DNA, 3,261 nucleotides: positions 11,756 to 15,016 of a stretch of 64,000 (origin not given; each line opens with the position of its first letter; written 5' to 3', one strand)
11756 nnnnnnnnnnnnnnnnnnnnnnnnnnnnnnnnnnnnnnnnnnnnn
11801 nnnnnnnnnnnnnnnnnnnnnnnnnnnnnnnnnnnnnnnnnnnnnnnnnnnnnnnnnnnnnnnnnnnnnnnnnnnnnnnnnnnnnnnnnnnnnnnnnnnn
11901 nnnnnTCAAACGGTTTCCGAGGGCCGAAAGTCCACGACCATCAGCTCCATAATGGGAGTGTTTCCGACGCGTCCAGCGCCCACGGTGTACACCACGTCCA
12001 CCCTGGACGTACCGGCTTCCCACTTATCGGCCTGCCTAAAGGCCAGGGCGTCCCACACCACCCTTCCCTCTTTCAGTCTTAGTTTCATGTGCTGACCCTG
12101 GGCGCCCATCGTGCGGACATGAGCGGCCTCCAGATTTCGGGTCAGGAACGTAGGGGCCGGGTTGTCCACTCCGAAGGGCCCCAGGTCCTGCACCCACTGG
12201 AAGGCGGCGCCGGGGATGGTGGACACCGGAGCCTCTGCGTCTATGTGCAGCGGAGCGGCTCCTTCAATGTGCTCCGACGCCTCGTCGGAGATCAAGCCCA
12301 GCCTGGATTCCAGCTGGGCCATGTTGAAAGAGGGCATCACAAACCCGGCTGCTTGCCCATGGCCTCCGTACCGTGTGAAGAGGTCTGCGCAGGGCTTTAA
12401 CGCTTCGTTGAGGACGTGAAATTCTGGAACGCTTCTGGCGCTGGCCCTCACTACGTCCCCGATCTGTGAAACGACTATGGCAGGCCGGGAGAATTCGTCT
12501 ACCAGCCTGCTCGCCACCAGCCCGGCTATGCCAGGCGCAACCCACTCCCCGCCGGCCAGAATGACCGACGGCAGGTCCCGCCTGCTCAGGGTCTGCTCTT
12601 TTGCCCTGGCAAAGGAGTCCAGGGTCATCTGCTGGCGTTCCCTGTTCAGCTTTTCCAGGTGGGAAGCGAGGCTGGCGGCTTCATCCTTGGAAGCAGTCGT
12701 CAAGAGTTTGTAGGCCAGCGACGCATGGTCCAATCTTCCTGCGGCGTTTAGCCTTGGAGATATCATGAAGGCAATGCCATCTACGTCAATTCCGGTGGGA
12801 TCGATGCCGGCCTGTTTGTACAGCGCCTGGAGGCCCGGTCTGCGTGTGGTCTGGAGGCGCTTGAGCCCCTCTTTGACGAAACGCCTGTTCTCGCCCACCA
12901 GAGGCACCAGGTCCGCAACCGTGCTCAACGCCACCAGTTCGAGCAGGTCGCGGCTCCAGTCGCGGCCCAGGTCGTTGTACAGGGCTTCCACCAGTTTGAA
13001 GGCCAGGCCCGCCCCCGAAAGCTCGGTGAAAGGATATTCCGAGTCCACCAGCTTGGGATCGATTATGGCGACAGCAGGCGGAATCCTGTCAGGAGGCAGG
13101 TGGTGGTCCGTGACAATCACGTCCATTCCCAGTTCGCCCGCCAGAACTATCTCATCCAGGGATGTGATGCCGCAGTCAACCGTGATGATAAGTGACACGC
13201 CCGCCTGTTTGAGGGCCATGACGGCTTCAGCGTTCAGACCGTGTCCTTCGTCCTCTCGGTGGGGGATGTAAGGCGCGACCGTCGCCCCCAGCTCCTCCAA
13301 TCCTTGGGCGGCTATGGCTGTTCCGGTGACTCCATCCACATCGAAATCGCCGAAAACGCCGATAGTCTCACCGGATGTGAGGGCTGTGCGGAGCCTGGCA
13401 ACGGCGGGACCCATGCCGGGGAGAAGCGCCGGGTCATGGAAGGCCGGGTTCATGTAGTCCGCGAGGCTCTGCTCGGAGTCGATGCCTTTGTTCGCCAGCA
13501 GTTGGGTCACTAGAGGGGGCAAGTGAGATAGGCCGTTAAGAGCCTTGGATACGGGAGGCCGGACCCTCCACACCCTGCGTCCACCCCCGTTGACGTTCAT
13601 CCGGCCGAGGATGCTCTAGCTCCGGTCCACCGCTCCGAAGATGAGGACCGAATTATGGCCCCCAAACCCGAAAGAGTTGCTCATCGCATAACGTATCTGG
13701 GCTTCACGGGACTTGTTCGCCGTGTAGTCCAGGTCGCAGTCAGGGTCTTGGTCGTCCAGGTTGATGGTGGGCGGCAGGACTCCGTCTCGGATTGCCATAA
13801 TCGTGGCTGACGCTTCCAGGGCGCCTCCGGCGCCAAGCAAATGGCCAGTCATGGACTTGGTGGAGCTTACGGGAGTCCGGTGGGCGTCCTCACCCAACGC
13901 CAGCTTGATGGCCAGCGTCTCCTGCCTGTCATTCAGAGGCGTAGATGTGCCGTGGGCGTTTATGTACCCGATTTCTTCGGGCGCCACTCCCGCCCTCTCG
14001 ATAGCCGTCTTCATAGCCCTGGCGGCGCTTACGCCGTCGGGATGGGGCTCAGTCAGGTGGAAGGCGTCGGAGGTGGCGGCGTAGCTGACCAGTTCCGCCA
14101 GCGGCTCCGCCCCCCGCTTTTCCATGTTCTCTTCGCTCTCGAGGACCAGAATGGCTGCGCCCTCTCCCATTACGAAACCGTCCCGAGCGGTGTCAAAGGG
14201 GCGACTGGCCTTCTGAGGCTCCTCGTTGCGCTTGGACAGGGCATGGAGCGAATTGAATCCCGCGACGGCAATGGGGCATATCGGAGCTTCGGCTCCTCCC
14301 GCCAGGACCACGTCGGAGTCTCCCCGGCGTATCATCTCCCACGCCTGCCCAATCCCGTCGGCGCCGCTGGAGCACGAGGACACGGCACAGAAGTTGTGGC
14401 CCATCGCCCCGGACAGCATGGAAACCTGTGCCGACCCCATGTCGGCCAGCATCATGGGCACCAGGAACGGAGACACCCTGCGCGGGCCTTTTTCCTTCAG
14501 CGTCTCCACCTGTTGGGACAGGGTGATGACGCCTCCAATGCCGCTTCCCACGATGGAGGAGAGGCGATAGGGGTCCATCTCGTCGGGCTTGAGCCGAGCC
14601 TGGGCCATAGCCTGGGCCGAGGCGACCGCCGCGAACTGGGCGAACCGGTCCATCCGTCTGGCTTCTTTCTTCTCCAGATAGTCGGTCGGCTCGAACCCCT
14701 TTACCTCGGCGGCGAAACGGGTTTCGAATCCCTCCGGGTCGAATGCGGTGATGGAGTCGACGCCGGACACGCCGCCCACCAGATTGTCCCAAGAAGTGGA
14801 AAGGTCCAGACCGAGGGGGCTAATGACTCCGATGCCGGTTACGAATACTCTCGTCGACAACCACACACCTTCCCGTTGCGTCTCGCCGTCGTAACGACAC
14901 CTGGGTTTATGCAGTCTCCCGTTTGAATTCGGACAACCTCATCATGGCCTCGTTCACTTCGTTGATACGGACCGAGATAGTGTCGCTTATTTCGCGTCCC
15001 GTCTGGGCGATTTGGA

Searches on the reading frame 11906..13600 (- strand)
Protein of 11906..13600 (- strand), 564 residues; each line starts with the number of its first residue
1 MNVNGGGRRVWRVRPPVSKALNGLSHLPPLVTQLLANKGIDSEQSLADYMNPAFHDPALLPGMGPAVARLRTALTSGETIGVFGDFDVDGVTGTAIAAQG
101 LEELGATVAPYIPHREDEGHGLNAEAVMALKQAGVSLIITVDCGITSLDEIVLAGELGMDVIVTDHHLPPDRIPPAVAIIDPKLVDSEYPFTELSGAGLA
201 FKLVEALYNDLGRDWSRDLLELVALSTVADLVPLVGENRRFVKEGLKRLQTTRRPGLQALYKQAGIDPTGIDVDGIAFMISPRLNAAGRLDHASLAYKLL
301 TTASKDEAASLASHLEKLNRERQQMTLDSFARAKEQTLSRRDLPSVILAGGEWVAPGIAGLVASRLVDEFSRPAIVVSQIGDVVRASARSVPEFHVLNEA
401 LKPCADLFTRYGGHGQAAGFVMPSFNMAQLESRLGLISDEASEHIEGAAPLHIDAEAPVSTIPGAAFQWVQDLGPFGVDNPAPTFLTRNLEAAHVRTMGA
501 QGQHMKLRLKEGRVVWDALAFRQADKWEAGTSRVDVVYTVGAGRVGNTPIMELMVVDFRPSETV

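Call 3: search_protein_families(library=pfam, proteins=[window:11906-13600:-], max_evalue=0.01)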
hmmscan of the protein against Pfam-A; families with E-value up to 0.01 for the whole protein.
window:11906-13600:- (564 aa): 3 families
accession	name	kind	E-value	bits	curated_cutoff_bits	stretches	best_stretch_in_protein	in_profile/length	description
PF01368.27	DHH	-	1.6e-24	87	28.1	1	80-226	2-124/125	DHH family, N-terminal domain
PF17768.7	RecJ_OB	-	1.4e-20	73.8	27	1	453-557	1-107/107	RecJ OB domain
PF02272.25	DHHA1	-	2.5e-07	31.5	25.9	1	352-427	11-86/102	DHHA1 domain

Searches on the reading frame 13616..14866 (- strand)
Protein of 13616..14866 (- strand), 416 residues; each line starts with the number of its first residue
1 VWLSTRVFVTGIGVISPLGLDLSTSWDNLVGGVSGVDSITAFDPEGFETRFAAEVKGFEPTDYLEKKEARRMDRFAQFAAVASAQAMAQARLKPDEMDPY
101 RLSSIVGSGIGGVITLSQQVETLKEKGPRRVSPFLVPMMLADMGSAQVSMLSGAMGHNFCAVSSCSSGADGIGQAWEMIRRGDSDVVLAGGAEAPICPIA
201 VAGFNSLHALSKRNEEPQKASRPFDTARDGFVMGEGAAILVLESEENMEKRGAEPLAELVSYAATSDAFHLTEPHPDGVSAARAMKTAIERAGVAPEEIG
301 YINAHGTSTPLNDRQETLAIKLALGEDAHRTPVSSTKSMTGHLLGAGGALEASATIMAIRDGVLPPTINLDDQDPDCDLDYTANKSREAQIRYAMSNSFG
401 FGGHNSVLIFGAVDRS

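Call 3: search_protein_families(library=pfam, proteins=[window:13616-14866:-], max_evalue=0.01)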
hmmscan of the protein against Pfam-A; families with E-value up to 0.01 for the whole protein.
window:13616-14866:- (416 aa): 4 families
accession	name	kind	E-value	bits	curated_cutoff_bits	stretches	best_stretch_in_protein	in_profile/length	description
PF00109.32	ketoacyl-synt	-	4.1e-53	181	20.8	1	5-246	2-250/252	Beta-ketoacyl synthase, N-terminal domain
PF02801.28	Ketoacyl-synt_C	-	2.7e-37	127.8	20.8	1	256-370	1-118/119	Beta-ketoacyl synthase, C-terminal domain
PF00108.29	Thiolase_N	-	8.2e-07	29.1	26.4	1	164-193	84-113/260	Thiolase, N-terminal domain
PF22691.2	Thiolase_C_1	-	0.0098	16.1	28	0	71-99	11-40/144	Thiolase C-terminal domain-like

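Call 4: search_protein_families(library=ncbifam, proteins=[window:13616-14866:-], max_evalue=0.01)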
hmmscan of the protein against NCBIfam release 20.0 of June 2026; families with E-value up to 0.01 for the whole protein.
window:13616-14866:- (416 aa): 43 families (the best 25 are shown)
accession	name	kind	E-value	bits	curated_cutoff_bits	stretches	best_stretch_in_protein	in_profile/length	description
TIGR03150.1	fabF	equivalog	4.3e-178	592.1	493.75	1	6-410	2-406/407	beta-ketoacyl-ACP synthase II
NF005589.0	PRK07314.1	subfamily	3.7e-174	579.3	387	1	5-412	4-411/413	beta-ketoacyl-ACP synthase II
NF004970.0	PRK06333.1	subfamily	4.6e-151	503.5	525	1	5-411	4-420/424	beta-ketoacyl-ACP synthase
NF006274.0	PRK08439.1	equivalog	2.6e-135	451.3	621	1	5-411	2-404/406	beta-ketoacyl-ACP synthase II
NF006434.0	PRK08722.1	equivalog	3.9e-127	424.5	759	1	5-411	4-412/414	beta-ketoacyl-ACP synthase II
NF005916.1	PRK07910.1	equivalog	2e-107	359.7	560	1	6-412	13-417/418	KasA/KasB family beta-ketoacyl-ACP synthase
NF006587.0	PRK09116.1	equivalog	8.1e-100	334.4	470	1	5-411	2-405/408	beta-ketoacyl-ACP synthase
NF005076.0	PRK06501.1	equivalog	1.5e-93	314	629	2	153-412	163-422/425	beta-ketoacyl-ACP synthase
NF005935.0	PRK07967.1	equivalog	4e-85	286.1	630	1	6-411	3-402/406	beta-ketoacyl-ACP synthase I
NF006618.0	PRK09185.1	subfamily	6.6e-77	259.2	407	1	5-412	3-392/394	beta-ketoacyl-ACP synthase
NF004618.0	PRK05952.1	equivalog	2.1e-73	247.4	455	1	6-411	3-381/384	beta-ketoacyl-ACP synthase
NF005490.0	PRK07103.1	equivalog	2.7e-73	247.4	445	1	5-410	4-410/414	polyketide beta-ketoacyl:acyl carrier protein synthase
NF058662.1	cispenta_AmcF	equivalog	3.1e-67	227.2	325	1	7-411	2-368/369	cispentacin biosynthesis acyltransferase subunit AmcF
NF045894.1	PKS_plus_SDR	equivalog_domain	4.6e-32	110.7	1740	1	52-409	66-423/1515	type I polyketide synthase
NF040607.1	mycolic_Pks13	equivalog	5.9e-29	100.2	2100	1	54-410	166-523/1680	polyketide synthase Pks13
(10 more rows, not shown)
